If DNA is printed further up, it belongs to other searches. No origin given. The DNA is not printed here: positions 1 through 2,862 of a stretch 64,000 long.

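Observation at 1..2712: RecQ-like helicase with GRF zinc finger and apparently inactivated ATPase motifs (missing from the ORF track)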

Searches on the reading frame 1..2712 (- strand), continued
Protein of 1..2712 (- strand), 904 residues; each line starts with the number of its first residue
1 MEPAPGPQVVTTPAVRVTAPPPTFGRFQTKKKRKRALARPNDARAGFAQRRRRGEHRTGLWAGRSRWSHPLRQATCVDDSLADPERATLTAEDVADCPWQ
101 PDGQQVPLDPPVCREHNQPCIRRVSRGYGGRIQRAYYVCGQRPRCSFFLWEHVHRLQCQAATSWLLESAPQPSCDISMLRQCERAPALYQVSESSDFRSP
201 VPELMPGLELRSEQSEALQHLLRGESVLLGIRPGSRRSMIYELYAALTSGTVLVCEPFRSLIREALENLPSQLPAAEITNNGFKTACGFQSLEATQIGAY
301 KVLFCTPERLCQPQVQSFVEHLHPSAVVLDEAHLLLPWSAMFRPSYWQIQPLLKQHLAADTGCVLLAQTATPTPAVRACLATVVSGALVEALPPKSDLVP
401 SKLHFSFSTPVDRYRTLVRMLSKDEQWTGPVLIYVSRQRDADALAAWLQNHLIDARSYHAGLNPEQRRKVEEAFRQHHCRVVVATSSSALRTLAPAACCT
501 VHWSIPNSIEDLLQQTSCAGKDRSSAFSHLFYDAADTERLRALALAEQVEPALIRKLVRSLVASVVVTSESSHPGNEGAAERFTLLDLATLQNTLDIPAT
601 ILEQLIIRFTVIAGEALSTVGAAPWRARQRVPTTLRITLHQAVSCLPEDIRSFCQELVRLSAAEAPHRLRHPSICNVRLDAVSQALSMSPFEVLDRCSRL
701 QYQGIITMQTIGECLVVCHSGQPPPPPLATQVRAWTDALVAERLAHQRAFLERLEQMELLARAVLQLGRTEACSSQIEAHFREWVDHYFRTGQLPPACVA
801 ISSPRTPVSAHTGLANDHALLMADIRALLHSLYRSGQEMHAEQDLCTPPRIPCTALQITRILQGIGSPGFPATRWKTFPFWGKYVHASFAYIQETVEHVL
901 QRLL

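Call 31: find_encoding_contigs(protein=P0081, flank=3000, max_places=4)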
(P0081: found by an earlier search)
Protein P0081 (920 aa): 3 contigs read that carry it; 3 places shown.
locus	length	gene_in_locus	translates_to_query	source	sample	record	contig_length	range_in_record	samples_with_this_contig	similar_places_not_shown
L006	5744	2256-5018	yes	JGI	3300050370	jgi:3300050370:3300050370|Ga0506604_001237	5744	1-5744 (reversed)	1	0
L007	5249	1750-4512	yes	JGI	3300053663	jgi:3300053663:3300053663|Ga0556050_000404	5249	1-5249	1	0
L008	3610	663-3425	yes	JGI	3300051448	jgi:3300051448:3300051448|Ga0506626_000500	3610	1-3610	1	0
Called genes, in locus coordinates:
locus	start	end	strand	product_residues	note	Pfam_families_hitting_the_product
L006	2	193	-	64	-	?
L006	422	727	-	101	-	-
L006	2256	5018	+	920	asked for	PF00270:DEAD, PF00271:Helicase_C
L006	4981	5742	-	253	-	?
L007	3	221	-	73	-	?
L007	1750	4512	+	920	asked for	PF00270:DEAD, PF00271:Helicase_C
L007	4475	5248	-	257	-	PF00227:Proteasome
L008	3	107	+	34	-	?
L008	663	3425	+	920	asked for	PF00270:DEAD, PF00271:Helicase_C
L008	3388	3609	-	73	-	?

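Call 33: search_protein_representatives(alignment_id=A2)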
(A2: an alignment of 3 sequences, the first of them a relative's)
Query: 3 sequences, 925 profile positions. Proteins with E-value up to 0.001 (for the whole library): 43046; up to 1e-10: 21769; up to 1e-30: 8905. The best 150 are listed.
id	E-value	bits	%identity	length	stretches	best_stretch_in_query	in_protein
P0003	0.0e+00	1806.8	-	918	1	1-925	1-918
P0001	0.0e+00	1735.2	-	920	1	14-925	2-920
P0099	1.9e-175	601.8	-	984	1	8-907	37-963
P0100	4.1e-87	309.5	-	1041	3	37-400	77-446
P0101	8.6e-84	298.5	-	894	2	172-568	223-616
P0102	1.4e-83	297.8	-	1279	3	19-386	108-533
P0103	7.0e-82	292.2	-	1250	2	192-576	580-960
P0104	3.0e-81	290.1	-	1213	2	179-572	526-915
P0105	6.4e-81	289.0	-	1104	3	37-385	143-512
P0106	4.2e-80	286.3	-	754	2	203-571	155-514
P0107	1.9e-79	284.1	-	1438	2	202-614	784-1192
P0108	3.2e-79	283.4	-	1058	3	22-390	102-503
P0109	3.3e-79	283.3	-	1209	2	200-614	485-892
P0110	7.7e-79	282.1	-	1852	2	218-566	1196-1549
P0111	1.2e-78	281.4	-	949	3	94-389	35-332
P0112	1.5e-78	281.2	-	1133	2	116-617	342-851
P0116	1.4e-77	277.9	-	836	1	205-913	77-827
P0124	1.3e-75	271.4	-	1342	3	204-616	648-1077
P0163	6.8e-70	252.5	-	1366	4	201-387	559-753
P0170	5.2e-69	249.6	-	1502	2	210-564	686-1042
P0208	1.6e-64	234.8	-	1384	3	180-578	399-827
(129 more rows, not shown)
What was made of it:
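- The representative-library search added one further full-length relative, P0099 (call 33).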

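Call 37: list_cluster_members(proteins=[P0099, P0100, P0102, P0108, P0112, P0124, P0163, P0170, P0208, P0116])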
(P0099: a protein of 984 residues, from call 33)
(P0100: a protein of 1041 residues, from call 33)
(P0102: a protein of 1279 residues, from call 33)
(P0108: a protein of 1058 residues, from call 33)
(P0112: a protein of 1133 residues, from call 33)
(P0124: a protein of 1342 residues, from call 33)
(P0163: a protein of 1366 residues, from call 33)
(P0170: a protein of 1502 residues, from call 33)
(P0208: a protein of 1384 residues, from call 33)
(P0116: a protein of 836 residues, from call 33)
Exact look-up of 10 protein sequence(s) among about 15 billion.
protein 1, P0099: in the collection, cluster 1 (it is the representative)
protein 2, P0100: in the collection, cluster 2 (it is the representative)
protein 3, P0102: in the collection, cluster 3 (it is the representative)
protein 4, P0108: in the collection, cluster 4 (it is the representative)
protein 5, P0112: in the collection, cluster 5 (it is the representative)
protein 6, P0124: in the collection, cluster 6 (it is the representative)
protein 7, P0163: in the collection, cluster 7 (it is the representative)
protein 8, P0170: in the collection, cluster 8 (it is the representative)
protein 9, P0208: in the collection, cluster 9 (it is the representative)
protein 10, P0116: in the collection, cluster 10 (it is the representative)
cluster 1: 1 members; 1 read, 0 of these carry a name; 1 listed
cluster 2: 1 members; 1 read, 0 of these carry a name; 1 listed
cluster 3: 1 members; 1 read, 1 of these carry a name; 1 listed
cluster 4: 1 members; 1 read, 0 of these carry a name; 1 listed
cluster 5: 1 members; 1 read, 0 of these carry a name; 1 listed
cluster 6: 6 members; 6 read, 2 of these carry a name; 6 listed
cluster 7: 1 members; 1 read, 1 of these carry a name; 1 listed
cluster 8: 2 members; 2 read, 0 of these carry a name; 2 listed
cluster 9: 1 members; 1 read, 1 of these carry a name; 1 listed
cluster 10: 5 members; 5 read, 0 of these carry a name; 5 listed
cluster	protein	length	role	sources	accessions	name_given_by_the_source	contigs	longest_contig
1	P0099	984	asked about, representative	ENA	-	-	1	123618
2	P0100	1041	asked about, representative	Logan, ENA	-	-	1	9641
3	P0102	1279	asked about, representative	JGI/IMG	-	superfamily II DNA helicase RecQ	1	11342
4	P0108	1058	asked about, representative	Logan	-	-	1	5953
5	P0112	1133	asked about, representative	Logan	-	-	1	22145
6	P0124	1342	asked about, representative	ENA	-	-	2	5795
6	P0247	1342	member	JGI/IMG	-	ATP-dependent DNA helicase Q4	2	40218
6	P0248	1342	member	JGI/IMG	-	ATP-dependent DNA helicase Q4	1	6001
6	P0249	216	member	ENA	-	-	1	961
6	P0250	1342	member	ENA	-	-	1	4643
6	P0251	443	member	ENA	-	-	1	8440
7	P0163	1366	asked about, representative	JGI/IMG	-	ATP-dependent DNA helicase Q4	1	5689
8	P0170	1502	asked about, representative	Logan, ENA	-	-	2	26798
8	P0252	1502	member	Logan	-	-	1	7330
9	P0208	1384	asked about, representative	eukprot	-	g733.t1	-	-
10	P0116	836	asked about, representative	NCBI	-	-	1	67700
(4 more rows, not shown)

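Call 40: search_protein_families(library=pfam, proteins=[P0002, P0098, P0099, P0100, P0112, P0124, P0163, P0208], max_evalue=0.01)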
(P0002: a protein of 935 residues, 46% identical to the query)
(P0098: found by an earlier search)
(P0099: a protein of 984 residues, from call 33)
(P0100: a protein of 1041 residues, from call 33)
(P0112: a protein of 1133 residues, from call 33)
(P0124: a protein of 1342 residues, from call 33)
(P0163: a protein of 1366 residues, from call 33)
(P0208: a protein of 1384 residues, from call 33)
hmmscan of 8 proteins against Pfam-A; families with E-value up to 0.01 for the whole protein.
P0002 (935 aa): 4 families
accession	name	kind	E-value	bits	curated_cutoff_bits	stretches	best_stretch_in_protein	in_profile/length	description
PF00270.35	DEAD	-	1.5e-22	80.5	26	1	232-395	3-164/167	DEAD/DEAH box helicase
PF00271.37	Helicase_C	-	3.7e-19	69.5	23.5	1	433-542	3-110/110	Helicase conserved C-terminal domain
PF04851.21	ResIII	-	0.00018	21.9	22.5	1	228-390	3-161/164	Type III restriction enzyme, res subunit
PF06839.17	Zn_ribbon_GRF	-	0.0013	19.2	25.9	1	132-170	3-42/45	GRF zinc finger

P0098 (920 aa): 3 families
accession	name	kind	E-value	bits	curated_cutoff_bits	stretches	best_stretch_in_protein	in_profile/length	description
PF00270.35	DEAD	-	9.1e-21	74.7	26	1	214-378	2-164/167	DEAD/DEAH box helicase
PF00271.37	Helicase_C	-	1.4e-19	70.8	23.5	1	416-525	3-110/110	Helicase conserved C-terminal domain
PF06839.17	Zn_ribbon_GRF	-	0.0018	18.8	25.9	1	114-154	2-43/45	GRF zinc finger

P0099 (984 aa): 2 families
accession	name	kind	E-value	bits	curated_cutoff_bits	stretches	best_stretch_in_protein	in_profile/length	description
PF00270.35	DEAD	-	1.3e-22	80.7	26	1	275-434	3-161/167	DEAD/DEAH box helicase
PF00271.37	Helicase_C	-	2.7e-18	66.7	23.5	1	476-584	4-110/110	Helicase conserved C-terminal domain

P0100 (1041 aa): 4 families
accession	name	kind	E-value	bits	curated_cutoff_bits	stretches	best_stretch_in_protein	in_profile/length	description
PF00270.35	DEAD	-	1.1e-18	68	26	1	257-436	1-165/167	DEAD/DEAH box helicase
PF00271.37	Helicase_C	-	1.3e-18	67.7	23.5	1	558-660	12-110/110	Helicase conserved C-terminal domain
PF06839.17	Zn_ribbon_GRF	-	4.8e-12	46.2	25.9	1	161-205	2-44/45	GRF zinc finger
PF04851.21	ResIII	-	6.2e-06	26.6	22.5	1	256-385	4-140/164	Type III restriction enzyme, res subunit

P0112 (1133 aa): 4 families
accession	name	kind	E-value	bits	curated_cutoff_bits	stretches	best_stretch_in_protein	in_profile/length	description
PF00270.35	DEAD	-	5.5e-22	78.7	26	1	452-616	3-165/167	DEAD/DEAH box helicase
PF00271.37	Helicase_C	-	1.4e-21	77.2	23.5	1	670-765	15-110/110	Helicase conserved C-terminal domain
PF06839.17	Zn_ribbon_GRF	-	1.5e-11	44.6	25.9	1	347-391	2-44/45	GRF zinc finger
PF04851.21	ResIII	-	7.5e-05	23.1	22.5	1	450-610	5-162/164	Type III restriction enzyme, res subunit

P0124 (1342 aa): 6 families
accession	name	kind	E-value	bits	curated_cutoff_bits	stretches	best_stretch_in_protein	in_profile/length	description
PF00271.37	Helicase_C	-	1.4e-21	77.3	23.5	1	905-999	16-110/110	Helicase conserved C-terminal domain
PF00270.35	DEAD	-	3.4e-20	72.9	26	1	669-830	6-161/167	DEAD/DEAH box helicase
PF06839.17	Zn_ribbon_GRF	-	2.8e-13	50.2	25.9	1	468-511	2-44/45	GRF zinc finger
PF11719.13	Drc1-Sld2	-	1.2e-12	48.7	28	1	18-87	2-71/416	DNA replication and checkpoint protein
PF02037.33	SAP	-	1.8e-07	31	23.9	1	541-572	2-33/37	SAP domain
PF04851.21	ResIII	-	0.0013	19.1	22.5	1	678-828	24-161/164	Type III restriction enzyme, res subunit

P0163 (1366 aa): 6 families
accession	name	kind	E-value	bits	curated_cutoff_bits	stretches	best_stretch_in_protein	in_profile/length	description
PF00270.35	DEAD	-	3.3e-22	79.4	26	1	579-748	2-161/167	DEAD/DEAH box helicase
PF00271.37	Helicase_C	-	7.2e-21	74.9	23.5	1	843-941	14-110/110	Helicase conserved C-terminal domain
PF06839.17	Zn_ribbon_GRF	-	7.6e-14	52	25.9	1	355-400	1-44/45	GRF zinc finger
PF02037.33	SAP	-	2.2e-08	33.9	23.9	1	430-463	2-35/37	SAP domain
PF04851.21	ResIII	-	0.00011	22.6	22.5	1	577-746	4-161/164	Type III restriction enzyme, res subunit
PF23549.1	Zn_ribbon_GRF_2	-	0.00014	22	27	1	355-393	2-36/45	GRF-like zinc ribbon domain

P0208 (1384 aa): 5 families
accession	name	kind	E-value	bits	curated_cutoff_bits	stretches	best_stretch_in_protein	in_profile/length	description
PF00270.35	DEAD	-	3.4e-25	89.1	26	1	443-615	2-167/167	DEAD/DEAH box helicase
PF00271.37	Helicase_C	-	2.3e-19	70.1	23.5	1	680-779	11-110/110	Helicase conserved C-terminal domain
PF06839.17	Zn_ribbon_GRF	-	2.9e-11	43.7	25.9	1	228-271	2-44/45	GRF zinc finger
PF02037.33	SAP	-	3.2e-10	39.8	23.9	1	307-341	3-37/37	SAP domain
PF04851.21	ResIII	-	0.00011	22.6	22.5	1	439-606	20-161/164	Type III restriction enzyme, res subunit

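Call 42: search_protein_families(library=pfam, alignment_id=A4, max_evalue=0.01)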
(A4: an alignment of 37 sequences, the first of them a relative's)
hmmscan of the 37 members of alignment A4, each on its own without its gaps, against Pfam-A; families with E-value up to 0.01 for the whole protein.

A. member 1, P0091 (921 aa): 4 families
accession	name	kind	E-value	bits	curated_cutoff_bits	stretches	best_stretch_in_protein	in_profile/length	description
PF00270.35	DEAD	-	8.9e-12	45.5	26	1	213-374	3-162/167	DEAD/DEAH box helicase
PF00271.37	Helicase_C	-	2.6e-09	37.8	23.5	1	414-515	3-102/110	Helicase conserved C-terminal domain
PF06839.17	Zn_ribbon_GRF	-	0.00016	22.1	25.9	1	111-151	1-42/45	GRF zinc finger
PF02602.20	HEM4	-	0.0078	15.8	27.5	0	415-494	103-184/231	Uroporphyrinogen-III synthase HemD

B. families by the number of members that match (of 37 scanned): 14 families
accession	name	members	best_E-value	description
PF00270.35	DEAD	37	3.4e-25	DEAD/DEAH box helicase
PF00271.37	Helicase_C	37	5.3e-23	Helicase conserved C-terminal domain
PF06839.17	Zn_ribbon_GRF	33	6.7e-15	GRF zinc finger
PF04851.21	ResIII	30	1.3e-08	Type III restriction enzyme, res subunit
PF02037.33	SAP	6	3.2e-10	SAP domain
PF11719.13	Drc1-Sld2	5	1.2e-12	DNA replication and checkpoint protein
PF23549.1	Zn_ribbon_GRF_2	2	0.00014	GRF-like zinc ribbon domain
PF06862.17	Utp25_C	2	0.0027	Utp25, C-terminal domain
PF10281.14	Ish1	1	0.00041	Putative nuclear envelope organisation protein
PF22590.2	Cas3-like_C_2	1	0.00096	CRISPR-associated nuclease/helicase Cas3, C-terminal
PF13401.12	AAA_22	1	0.001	AAA domain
PF11985.13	Phage_Mu_Gp27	1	0.0016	Bacteriophage Mu, Gp27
PF13481.12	AAA_25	1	0.004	AAA domain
PF02602.20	HEM4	1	0.0078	Uroporphyrinogen-III synthase HemD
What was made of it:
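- On RecQ4 / RECQL4 subfamily of RecQ helicases: It is present in only 5 of 37 relatives scanned (call 42), so it is not universal in the family.
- The few that carry a source name are called 'ATP-dependent DNA helicase Q4' by JGI (calls 33, 37, 40, 42).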

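Call 60: predict_structure(alignment_id=A4)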
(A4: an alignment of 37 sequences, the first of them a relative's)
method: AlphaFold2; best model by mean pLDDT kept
length: 921 residues; sequences in the alignment: 37
mean_pLDDT: 80.0   pTM: 0.78
mean pLDDT of the five models: 80.0, 78.7, 78.0, 77.6, 77.0
residues with pLDDT >= 90: 476; 70-90: 222; 50-70: 96; < 50: 127
segments of 3 or more residues with pLDDT < 50: 1-105, 163-178, 809-812
pLDDT, mean of each block of 10 residues (from residue 1): 36 34 37 41 40 36 31 27 33 35 55 85 81 83 86 74 46 47 90 82 90 94 96 87 96 93 90 89 58 85 94 86 94 79 82 90 94 93 91 80 93 96 94 94 97 96 90 92 84 74 95 88 90 93 94 94 78 63 91 93 93 81 78 93 84 93 67 85 92 90 89 92 72 94 92 95 95 92 95 95 63 70 94 75 60 93 94 91 93 95 83 62 44
secondary structure, 60 per line:
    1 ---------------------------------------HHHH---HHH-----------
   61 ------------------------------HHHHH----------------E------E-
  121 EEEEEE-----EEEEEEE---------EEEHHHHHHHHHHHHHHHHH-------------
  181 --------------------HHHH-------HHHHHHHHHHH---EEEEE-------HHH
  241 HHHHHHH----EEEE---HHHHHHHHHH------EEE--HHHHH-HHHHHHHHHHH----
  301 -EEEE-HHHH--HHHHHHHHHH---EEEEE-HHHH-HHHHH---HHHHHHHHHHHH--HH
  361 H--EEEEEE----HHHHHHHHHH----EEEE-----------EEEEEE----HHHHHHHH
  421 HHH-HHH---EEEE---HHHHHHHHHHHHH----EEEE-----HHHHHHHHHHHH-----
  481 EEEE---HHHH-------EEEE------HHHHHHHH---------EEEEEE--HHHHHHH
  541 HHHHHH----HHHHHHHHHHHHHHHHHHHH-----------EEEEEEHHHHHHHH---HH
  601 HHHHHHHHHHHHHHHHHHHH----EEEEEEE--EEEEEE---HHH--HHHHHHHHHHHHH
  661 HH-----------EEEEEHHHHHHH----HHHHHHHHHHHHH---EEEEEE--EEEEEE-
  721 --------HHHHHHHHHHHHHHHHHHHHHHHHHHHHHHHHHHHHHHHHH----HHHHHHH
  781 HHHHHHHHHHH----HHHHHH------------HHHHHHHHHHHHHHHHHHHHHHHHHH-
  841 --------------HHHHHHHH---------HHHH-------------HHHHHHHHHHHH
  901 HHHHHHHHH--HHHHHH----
elements in order (helices of 4 or more, strands of 3 or more residues): H40-43 H91-95 E121-126 E132-138 E148-150 H151-167 H201-204 H212-222 E226-230 H238-247 E252-255 H259-268 E275-277 H280-284 H286-296 E302-305 H307-310 H313-322 E326-330 H332-335 H337-341 H345-356 E364-369 H374-383 E388-391 E403-408 H413-423 E431-434 H438-450 E455-458 H464-475 E481-484 H488-491 E499-502 H509-516 E526-531 H534-546 H551-570 E582-587 H588-595 H599-620 E625-631 E634-639 H648-662 E674-678 H679-685 H690-702 E706-711 E714-719 H729-769 H774-791 H796-801 H814-839 H855-862 H872-875 H889-909 H912-917
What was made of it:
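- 2398..2712 (-): N-terminal region predicted to be disordered (residues 1-105). It contains a conserved basic motif, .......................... (residues 30-55, nt 2548-2625). pLDDT below 50 for residues 1-105 (call 60).
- On RecQ4 / RECQL4 subfamily of RecQ helicases: The AlphaFold core has pLDDT mostly above 90 (call 60). The N-terminus here is a short, disordered basic region (call 60).
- The fold is retained, with mean pLDDT 80 and the core mostly above 90 (call 60).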
